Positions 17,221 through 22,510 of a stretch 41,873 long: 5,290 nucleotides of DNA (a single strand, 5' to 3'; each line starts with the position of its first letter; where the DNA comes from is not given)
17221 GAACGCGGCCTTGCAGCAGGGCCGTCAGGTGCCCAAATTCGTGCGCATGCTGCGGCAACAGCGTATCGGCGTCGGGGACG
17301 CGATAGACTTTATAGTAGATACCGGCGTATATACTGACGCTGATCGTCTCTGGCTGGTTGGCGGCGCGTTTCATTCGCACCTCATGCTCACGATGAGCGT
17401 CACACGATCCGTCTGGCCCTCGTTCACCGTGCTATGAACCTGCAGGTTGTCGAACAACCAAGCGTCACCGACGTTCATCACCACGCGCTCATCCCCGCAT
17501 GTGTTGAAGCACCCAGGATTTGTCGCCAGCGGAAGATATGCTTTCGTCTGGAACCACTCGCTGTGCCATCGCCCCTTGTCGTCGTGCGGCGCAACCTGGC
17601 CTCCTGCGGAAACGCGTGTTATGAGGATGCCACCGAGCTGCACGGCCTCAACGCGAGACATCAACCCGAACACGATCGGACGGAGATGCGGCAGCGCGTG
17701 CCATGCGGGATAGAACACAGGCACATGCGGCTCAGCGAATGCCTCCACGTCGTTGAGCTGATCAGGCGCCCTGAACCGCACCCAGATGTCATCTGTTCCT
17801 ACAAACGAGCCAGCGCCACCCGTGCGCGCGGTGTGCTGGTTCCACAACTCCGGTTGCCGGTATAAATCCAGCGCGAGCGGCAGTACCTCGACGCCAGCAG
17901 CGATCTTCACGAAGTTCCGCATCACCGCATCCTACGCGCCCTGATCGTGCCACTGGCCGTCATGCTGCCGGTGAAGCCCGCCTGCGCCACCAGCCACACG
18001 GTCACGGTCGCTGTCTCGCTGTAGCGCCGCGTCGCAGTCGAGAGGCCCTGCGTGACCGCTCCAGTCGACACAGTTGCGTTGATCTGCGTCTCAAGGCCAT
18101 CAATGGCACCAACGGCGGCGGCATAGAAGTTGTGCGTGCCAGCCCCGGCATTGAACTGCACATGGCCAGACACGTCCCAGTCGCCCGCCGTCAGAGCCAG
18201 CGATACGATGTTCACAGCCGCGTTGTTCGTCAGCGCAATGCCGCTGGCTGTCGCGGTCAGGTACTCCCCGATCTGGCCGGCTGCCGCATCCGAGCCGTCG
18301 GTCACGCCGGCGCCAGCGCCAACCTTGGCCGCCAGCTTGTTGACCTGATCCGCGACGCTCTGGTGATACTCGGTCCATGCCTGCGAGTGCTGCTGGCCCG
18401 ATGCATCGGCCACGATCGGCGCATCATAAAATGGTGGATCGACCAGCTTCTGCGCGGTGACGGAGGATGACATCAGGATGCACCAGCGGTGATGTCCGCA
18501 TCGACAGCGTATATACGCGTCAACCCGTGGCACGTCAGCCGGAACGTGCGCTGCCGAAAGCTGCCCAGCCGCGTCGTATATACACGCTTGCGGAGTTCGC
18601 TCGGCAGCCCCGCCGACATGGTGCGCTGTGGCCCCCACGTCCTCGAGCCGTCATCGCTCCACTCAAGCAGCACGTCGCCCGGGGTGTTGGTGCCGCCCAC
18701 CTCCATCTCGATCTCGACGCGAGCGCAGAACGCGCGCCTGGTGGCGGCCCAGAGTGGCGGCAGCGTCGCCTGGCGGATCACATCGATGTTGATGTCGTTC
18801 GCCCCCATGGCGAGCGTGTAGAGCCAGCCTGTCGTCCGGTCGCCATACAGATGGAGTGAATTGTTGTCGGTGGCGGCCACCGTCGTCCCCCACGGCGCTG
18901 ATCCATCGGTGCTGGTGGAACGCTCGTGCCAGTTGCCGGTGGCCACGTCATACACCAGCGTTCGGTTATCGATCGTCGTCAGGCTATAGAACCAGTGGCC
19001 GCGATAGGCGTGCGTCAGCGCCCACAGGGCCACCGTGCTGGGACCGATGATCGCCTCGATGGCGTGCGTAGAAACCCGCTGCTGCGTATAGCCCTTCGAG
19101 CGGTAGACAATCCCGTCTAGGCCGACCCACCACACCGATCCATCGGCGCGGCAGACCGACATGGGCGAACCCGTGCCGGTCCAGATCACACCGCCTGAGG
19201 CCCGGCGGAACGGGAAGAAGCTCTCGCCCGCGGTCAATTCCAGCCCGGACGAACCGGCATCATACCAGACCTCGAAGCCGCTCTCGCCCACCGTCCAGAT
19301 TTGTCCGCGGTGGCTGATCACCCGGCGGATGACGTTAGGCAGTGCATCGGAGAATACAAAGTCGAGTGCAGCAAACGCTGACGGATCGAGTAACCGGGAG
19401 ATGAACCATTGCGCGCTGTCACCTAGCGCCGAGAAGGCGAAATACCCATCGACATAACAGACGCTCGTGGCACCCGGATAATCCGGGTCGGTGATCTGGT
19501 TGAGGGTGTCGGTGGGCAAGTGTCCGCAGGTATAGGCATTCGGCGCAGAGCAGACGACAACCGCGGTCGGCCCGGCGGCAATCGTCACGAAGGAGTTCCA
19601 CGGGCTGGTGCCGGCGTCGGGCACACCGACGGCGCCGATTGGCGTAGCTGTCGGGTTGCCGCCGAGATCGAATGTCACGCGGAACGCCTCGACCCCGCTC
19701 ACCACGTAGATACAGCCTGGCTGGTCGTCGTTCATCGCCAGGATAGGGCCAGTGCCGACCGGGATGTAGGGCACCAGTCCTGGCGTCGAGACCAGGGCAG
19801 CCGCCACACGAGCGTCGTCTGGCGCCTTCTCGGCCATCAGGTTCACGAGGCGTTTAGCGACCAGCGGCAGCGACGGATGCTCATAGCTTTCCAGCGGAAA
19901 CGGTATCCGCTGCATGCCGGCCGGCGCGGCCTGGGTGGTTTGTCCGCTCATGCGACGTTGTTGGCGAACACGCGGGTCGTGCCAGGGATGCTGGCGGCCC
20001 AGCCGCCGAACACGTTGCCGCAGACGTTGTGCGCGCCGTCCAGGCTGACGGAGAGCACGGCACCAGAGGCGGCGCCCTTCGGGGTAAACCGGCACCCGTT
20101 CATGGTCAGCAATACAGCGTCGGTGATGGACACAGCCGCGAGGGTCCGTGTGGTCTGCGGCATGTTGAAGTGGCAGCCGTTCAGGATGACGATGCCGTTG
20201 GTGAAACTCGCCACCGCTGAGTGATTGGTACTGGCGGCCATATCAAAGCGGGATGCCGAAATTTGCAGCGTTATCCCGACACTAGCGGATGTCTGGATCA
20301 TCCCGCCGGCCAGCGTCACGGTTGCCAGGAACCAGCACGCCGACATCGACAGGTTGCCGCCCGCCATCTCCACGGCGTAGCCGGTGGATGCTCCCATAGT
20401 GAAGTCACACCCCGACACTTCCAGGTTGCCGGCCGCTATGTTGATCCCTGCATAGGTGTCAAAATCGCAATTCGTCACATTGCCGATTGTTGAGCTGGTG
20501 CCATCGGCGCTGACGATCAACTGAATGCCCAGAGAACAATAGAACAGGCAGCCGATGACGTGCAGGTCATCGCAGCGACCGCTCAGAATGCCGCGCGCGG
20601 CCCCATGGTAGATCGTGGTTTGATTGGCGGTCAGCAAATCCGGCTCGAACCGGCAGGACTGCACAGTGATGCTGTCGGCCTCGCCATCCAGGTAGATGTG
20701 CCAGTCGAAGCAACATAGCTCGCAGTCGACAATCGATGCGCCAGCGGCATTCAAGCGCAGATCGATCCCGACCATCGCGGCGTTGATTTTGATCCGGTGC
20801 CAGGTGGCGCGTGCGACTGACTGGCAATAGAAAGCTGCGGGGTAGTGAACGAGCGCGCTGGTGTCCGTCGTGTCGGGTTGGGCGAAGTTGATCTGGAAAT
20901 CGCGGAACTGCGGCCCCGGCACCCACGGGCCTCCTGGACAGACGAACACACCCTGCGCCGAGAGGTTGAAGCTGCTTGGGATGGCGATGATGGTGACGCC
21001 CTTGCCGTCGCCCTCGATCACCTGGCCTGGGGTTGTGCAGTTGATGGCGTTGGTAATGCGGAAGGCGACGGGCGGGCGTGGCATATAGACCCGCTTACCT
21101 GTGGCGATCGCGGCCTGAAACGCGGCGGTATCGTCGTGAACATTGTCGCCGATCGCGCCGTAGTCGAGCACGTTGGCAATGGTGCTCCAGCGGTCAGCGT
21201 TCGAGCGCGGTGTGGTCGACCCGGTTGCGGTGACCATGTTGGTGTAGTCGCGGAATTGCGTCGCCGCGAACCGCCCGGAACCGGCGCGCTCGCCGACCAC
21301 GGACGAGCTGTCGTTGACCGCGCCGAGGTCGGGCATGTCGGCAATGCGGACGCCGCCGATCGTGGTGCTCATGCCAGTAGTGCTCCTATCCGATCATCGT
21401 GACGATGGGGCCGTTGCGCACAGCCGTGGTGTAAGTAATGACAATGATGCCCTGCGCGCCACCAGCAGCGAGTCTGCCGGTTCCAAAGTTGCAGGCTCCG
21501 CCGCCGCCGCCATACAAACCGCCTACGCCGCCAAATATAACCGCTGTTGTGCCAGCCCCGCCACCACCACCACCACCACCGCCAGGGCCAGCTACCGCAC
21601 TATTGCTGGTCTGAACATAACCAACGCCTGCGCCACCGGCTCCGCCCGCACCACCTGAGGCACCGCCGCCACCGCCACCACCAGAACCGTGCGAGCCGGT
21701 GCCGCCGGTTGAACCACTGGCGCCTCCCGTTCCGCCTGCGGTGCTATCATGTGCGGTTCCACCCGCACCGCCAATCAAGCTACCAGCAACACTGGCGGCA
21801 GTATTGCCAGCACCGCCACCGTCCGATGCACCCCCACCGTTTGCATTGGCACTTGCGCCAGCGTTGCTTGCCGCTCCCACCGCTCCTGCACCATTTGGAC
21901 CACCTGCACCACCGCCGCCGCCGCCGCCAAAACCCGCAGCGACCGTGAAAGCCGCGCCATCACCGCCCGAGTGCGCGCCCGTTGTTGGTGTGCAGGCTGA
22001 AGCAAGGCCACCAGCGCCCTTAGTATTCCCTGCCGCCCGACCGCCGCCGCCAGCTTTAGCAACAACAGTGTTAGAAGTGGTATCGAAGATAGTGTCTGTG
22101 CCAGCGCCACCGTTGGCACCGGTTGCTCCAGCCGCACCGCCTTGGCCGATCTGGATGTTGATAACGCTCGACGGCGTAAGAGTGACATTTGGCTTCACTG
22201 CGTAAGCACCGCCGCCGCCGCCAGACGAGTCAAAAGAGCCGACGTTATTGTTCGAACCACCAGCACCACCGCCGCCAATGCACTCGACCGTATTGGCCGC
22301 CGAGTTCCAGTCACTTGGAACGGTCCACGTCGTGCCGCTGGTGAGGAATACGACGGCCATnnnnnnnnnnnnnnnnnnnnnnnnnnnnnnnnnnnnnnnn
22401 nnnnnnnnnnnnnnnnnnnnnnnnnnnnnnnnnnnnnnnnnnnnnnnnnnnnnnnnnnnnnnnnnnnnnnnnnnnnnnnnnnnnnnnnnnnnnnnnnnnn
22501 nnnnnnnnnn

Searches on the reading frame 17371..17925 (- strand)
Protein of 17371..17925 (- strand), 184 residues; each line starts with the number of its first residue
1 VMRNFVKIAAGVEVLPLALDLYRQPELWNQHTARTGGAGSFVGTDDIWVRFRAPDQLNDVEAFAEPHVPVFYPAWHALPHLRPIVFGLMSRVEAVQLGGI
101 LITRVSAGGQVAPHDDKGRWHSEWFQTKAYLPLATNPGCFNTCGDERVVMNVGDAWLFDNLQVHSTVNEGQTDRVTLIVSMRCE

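Call 78: search_protein_families(library=pfam, proteins=[window:17371-17925:-], max_evalue=0.01)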
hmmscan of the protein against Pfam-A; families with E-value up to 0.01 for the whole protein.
window:17371-17925:- (184 aa): 2 families
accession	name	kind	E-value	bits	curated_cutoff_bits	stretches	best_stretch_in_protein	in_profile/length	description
PF05118.21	Asp_Arg_Hydrox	-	5.4e-13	49.5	22.6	1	87-181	61-154/157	Aspartyl/Asparaginyl beta-hydroxylase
PF07883.17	Cupin_2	-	0.0021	18.2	27.2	1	142-178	32-67/70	Cupin domain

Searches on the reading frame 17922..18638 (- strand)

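Call 9: search_protein_families(library=phrogs, proteins=[window:17922-18638:-], max_evalue=0.001)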
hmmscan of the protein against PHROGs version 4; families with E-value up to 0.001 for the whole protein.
window:17922-18638:- (238 aa): 1 family
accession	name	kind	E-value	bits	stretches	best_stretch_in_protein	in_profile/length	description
phrog_11393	-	tail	1.1e-22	81.4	1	91-238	386-538/538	tail fiber protein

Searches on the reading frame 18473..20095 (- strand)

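Call 8: search_protein_families(library=phrogs, proteins=[window:18473-20095:-], max_evalue=0.001)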
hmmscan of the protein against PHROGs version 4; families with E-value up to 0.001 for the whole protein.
window:18473-20095:- (540 aa): 1 family
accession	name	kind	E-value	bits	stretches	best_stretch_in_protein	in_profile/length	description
phrog_578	-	connector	4.1e-70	237.6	1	61-526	3-458/486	head closure Hc3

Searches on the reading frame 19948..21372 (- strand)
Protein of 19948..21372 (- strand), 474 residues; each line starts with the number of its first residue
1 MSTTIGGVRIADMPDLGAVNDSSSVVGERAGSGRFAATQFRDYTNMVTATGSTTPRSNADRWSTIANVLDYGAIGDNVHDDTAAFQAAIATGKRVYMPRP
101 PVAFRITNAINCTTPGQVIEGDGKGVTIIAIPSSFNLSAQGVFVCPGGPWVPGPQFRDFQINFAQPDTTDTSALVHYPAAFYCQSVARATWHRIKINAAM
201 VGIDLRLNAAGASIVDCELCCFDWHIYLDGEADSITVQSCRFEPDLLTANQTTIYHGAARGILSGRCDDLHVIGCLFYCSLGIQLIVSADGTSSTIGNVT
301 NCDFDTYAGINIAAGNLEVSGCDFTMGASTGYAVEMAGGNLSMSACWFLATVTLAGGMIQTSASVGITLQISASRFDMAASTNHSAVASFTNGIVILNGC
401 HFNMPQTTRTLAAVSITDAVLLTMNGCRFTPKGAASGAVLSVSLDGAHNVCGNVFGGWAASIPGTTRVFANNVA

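Call 8: search_protein_families(library=phrogs, proteins=[window:19948-21372:-], max_evalue=0.001)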
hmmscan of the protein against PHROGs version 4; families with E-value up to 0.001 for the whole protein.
window:19948-21372:- (474 aa): 11 families
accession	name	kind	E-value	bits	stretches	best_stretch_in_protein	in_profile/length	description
phrog_4775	-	connector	1.9e-06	27.2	1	60-133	128-198/876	pre-neck appendage protein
phrog_18522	-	tail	5.2e-06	26.1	1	49-128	157-237/612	tail protein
phrog_14558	-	tail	4.3e-05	23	1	52-126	91-167/740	tail spike protein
phrog_15175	-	head and packaging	9.1e-05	22.1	1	65-124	232-288/647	virion structural protein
phrog_2234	-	tail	0.00027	20.7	1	57-94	177-214/757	tail spike protein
phrog_20911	-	tail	0.00046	19.9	1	26-92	124-191/654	tail spike protein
phrog_14442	-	tail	0.00046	19.8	1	62-143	189-274/733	tail protein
phrog_21199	-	tail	0.0005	19.8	1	58-134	69-142/562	tail protein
phrog_1171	-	tail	0.0006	19.3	1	45-97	179-253/954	tail spike protein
phrog_13893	-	tail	0.00063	19.2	0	45-95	177-227/648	tail protein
phrog_21471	-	unknown function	0.00075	19.3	0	43-189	66-185/626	-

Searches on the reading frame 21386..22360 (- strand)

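Call 8: search_protein_families(library=phrogs, proteins=[window:21386-22360:-], max_evalue=0.001)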
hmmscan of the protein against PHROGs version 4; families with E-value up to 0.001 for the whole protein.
window:21386-22360:- (324 aa): 1 family
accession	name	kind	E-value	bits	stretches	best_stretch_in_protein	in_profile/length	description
phrog_863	-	tail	1.1e-09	38.8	1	4-201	402-595/690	tail fiber assembly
